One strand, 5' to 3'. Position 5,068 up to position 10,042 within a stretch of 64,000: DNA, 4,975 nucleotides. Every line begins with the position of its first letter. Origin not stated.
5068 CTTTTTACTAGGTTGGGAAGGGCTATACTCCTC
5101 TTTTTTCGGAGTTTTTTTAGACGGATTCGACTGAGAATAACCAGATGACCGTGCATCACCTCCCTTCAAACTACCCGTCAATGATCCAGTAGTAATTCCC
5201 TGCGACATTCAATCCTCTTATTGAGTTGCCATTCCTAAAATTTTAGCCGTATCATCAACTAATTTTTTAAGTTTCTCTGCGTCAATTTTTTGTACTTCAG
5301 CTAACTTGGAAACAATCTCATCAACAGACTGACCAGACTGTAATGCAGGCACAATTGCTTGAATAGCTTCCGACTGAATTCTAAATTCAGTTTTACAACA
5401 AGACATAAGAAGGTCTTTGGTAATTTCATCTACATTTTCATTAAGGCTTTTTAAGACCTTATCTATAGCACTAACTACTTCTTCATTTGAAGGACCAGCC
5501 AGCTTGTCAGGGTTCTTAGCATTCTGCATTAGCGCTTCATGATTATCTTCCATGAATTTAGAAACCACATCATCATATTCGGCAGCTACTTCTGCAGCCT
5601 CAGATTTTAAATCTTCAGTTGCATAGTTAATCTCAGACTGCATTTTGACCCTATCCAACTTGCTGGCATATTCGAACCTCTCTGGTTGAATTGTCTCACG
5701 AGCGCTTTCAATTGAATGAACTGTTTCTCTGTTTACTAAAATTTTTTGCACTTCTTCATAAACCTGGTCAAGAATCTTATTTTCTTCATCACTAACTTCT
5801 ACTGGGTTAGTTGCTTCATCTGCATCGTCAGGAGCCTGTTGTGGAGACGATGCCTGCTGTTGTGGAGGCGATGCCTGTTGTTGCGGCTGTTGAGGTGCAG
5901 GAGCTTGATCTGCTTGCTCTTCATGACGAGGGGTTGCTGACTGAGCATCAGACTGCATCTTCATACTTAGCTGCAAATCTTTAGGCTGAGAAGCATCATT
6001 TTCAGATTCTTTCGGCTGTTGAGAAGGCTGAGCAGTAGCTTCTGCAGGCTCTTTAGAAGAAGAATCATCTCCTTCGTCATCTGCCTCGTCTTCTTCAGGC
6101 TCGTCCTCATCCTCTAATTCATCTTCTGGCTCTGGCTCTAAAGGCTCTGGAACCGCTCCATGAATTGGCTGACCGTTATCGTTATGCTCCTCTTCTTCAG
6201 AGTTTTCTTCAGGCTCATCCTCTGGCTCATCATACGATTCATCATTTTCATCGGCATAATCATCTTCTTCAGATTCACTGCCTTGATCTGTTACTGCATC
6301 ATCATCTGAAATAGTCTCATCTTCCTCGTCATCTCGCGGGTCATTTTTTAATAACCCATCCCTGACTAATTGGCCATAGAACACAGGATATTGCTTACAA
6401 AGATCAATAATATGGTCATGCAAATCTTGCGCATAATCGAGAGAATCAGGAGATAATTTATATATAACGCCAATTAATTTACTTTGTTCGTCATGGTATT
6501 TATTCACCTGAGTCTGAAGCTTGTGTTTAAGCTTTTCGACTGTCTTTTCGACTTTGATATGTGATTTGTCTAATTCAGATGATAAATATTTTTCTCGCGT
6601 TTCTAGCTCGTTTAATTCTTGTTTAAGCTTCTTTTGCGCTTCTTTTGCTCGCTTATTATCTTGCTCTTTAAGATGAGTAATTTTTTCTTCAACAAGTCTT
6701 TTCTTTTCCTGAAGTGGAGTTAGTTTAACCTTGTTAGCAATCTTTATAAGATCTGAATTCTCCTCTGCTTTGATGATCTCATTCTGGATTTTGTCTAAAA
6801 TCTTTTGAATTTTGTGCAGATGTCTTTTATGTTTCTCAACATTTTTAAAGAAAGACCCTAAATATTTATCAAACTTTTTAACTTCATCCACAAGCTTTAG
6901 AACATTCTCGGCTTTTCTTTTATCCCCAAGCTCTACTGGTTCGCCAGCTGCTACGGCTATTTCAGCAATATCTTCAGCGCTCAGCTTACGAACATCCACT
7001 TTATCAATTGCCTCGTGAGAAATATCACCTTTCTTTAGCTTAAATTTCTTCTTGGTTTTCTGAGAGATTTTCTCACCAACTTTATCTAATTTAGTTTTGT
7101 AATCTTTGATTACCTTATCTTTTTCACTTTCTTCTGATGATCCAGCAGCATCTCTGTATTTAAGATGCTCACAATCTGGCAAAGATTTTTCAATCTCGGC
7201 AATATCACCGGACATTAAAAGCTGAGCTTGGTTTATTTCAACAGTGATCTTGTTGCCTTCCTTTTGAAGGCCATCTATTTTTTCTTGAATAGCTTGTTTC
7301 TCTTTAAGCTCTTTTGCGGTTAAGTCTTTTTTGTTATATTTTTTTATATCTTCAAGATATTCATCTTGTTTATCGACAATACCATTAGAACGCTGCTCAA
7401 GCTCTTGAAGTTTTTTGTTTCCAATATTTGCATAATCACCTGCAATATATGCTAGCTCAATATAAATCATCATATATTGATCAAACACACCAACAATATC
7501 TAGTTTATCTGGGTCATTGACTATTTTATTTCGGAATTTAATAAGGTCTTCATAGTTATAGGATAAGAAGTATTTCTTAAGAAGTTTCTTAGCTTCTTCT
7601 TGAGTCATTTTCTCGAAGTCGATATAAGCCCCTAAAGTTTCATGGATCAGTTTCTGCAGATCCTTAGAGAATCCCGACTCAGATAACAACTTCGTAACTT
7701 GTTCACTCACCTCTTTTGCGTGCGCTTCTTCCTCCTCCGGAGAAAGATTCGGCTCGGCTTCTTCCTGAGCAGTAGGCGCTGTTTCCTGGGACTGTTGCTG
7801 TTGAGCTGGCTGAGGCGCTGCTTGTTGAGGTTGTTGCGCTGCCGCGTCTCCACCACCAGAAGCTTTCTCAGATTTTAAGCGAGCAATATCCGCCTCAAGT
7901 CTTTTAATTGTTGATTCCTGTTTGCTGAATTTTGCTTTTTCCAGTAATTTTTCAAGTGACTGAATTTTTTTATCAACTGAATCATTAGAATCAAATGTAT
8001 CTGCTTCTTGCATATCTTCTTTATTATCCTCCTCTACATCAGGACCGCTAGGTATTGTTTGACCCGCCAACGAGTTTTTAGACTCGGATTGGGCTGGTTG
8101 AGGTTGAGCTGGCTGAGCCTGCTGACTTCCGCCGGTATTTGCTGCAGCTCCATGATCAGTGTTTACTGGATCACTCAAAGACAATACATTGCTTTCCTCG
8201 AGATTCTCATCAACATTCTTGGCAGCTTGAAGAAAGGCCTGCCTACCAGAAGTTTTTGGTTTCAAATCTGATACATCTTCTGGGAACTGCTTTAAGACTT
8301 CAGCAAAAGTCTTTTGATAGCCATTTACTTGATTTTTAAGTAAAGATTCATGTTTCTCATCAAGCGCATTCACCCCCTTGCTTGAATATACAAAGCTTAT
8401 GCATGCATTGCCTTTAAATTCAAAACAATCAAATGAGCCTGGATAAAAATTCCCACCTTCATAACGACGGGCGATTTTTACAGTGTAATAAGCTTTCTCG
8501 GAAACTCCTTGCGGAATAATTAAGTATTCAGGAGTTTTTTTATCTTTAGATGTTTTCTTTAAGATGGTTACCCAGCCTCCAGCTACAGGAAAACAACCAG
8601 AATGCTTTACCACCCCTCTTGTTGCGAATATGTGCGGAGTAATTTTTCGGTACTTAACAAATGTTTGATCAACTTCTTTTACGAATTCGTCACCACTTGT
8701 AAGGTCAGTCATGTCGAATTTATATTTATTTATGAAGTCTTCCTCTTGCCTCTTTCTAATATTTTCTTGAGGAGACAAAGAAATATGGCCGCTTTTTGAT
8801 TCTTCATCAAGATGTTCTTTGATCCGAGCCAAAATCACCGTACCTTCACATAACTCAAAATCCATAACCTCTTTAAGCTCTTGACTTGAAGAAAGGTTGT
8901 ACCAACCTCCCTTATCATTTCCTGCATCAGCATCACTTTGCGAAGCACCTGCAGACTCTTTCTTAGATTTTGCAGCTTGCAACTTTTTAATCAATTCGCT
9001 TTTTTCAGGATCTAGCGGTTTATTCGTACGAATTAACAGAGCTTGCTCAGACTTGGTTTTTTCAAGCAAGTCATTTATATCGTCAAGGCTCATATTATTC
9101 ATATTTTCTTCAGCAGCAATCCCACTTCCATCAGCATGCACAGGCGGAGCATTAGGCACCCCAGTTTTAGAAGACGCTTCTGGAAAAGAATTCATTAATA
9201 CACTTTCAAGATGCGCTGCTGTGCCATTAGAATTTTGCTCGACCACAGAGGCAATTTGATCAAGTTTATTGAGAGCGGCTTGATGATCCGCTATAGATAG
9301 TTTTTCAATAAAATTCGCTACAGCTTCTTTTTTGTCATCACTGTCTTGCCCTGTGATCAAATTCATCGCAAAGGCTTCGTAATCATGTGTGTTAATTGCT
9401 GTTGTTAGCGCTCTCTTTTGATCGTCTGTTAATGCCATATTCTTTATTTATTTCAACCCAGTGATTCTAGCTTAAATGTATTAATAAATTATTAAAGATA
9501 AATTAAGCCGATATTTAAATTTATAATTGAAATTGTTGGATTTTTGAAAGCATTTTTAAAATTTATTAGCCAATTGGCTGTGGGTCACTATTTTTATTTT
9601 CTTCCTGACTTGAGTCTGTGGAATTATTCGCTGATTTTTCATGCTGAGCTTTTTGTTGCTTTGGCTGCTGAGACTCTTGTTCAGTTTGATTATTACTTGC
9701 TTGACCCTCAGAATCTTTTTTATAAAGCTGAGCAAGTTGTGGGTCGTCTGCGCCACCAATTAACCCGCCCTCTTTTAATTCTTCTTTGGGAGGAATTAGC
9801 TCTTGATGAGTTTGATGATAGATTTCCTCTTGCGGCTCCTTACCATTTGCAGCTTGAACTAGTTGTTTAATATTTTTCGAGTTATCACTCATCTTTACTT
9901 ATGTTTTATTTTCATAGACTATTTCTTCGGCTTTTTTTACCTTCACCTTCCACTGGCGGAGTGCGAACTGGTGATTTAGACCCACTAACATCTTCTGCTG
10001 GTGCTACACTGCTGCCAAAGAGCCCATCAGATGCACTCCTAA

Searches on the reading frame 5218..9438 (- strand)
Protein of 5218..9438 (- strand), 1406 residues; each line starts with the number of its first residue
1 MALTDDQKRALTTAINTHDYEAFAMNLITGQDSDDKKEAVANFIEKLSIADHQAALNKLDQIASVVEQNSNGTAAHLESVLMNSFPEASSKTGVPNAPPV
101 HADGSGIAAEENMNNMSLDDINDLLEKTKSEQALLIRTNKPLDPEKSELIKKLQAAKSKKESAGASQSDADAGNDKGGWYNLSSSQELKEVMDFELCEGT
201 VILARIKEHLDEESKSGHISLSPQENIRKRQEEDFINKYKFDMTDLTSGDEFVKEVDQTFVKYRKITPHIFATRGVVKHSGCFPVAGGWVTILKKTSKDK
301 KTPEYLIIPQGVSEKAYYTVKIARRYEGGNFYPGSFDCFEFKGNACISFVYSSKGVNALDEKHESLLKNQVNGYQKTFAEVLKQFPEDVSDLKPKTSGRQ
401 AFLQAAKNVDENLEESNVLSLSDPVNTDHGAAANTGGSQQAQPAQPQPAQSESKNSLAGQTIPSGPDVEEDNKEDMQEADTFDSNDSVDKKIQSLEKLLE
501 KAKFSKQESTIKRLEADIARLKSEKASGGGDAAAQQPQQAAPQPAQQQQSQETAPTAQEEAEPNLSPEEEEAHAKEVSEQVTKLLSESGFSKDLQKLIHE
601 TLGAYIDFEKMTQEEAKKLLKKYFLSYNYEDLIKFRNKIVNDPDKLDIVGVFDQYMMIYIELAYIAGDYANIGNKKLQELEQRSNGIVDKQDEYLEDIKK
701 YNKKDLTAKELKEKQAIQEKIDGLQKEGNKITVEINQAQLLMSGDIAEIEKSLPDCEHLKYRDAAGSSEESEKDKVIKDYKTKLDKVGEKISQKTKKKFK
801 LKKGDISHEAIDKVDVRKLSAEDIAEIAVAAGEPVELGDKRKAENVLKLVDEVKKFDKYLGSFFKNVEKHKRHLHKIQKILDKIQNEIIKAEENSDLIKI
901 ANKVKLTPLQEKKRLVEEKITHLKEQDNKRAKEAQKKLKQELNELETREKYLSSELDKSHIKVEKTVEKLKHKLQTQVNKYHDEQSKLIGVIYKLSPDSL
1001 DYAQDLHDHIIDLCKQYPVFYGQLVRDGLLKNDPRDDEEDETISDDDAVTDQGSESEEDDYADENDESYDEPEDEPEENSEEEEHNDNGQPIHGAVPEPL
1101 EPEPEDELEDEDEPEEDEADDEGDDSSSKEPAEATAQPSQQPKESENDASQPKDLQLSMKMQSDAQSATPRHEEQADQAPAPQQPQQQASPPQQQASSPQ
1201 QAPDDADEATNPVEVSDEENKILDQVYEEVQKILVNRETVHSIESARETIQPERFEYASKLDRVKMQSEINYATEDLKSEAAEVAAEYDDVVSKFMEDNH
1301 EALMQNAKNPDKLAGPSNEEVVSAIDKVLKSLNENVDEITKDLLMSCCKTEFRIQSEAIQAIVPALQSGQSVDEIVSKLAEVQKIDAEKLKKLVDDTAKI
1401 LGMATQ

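Call 5: search_protein_families(library=pfam, proteins=[window:5218-9438:-], max_evalue=0.01)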
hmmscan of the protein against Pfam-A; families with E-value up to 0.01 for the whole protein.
window:5218-9438:- (1406 aa): 0 families

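Call 16: search_protein_families(library=phrogs, proteins=[window:5218-9438:-], max_evalue=0.01)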
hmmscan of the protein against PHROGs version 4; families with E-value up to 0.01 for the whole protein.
window:5218-9438:- (1406 aa): 0 families

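Call 40: search_protein_families(library=padloc, proteins=[window:5218-9438:-], max_evalue=0.01)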
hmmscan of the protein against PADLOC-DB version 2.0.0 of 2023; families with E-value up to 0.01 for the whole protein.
window:5218-9438:- (1406 aa): 0 families

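Call 41: list_cluster_members(proteins=[P0001, window:5218-9438:-, window:3940-5208:-, window:9566-9892:-, window:19180-19863:-, window:19860-21332:-, window:1444-3285:+, window:3282-3878:-, window:317-1126:-, window:34267-35664:-])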
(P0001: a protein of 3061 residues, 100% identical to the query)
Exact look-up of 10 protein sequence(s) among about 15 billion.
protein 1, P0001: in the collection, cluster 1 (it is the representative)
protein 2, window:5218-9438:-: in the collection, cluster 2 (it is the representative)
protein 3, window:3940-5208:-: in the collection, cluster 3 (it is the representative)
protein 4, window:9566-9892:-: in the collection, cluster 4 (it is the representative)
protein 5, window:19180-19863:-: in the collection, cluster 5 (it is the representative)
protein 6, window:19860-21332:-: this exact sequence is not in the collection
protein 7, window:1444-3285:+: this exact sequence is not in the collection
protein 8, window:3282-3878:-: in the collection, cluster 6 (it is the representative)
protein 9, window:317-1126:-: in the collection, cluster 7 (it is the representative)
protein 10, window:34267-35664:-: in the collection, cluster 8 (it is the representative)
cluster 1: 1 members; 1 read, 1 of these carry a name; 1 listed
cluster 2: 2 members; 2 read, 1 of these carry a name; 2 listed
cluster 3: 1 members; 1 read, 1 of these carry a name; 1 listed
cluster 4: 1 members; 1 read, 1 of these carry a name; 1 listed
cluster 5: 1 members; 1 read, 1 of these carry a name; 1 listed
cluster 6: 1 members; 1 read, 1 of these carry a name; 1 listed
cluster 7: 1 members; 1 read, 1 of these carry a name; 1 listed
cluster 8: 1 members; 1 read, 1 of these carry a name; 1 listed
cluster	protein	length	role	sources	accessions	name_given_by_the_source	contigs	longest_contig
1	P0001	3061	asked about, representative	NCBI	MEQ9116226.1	MAG: hypothetical protein RLN62_05475 [Rickettsiales bacterium]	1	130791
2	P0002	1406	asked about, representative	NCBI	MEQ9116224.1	MAG: hypothetical protein RLN62_05465 [Rickettsiales bacterium]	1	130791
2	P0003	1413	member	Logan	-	-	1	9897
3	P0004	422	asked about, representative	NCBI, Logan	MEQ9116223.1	MAG: hypothetical protein RLN62_05460 [Rickettsiales bacterium]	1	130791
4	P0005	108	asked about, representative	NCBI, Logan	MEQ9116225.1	MAG: hypothetical protein RLN62_05470 [Rickettsiales bacterium]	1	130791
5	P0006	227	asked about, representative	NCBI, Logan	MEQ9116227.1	MAG: hypothetical protein RLN62_05480 [Rickettsiales bacterium]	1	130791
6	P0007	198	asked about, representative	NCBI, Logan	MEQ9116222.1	MAG: DUF2460 domain-containing protein [Rickettsiales bacterium]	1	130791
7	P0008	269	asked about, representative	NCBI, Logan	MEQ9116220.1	MAG: DUF2163 domain-containing protein [Rickettsiales bacterium]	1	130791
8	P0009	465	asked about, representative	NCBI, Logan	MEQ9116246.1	MAG: phage terminase large subunit [Rickettsiales bacterium]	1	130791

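Call 76: search_protein_families(library=ncbifam, proteins=[window:5218-9438:-], max_evalue=0.01)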
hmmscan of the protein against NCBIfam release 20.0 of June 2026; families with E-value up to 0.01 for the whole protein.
window:5218-9438:- (1406 aa): 0 families

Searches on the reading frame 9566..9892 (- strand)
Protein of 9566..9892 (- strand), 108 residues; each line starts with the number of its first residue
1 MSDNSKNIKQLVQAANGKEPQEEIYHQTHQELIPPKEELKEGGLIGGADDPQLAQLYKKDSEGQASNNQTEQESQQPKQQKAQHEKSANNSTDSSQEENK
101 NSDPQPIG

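Call 5: search_protein_families(library=pfam, proteins=[window:9566-9892:-], max_evalue=0.01)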
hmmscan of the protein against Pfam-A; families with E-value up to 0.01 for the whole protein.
window:9566-9892:- (108 aa): 0 families

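Call 16: search_protein_families(library=phrogs, proteins=[window:9566-9892:-], max_evalue=0.01)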
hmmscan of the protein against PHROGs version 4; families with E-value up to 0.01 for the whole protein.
window:9566-9892:- (108 aa): 0 families

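Call 40: search_protein_families(library=padloc, proteins=[window:9566-9892:-], max_evalue=0.01)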
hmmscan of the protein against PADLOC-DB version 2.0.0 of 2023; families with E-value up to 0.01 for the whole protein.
window:9566-9892:- (108 aa): 0 families

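Call 42: find_encoding_contigs(protein=window:9566-9892:-, flank=10000, max_places=10)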
Protein window:9566-9892:- (108 aa): 1 contig read that carries it; 1 place shown.
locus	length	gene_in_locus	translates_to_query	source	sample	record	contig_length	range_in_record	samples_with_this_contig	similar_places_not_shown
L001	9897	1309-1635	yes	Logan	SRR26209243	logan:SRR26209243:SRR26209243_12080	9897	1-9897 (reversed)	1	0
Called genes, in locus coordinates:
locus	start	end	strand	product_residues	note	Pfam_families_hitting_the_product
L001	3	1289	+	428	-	?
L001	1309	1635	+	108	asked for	-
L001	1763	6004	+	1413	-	-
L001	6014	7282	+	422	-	-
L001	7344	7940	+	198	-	PF09343:DUF2460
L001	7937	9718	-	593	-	-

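Call 76: search_protein_families(library=ncbifam, proteins=[window:9566-9892:-], max_evalue=0.01)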
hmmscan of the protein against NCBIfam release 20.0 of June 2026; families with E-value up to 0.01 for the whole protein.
window:9566-9892:- (108 aa): 0 families
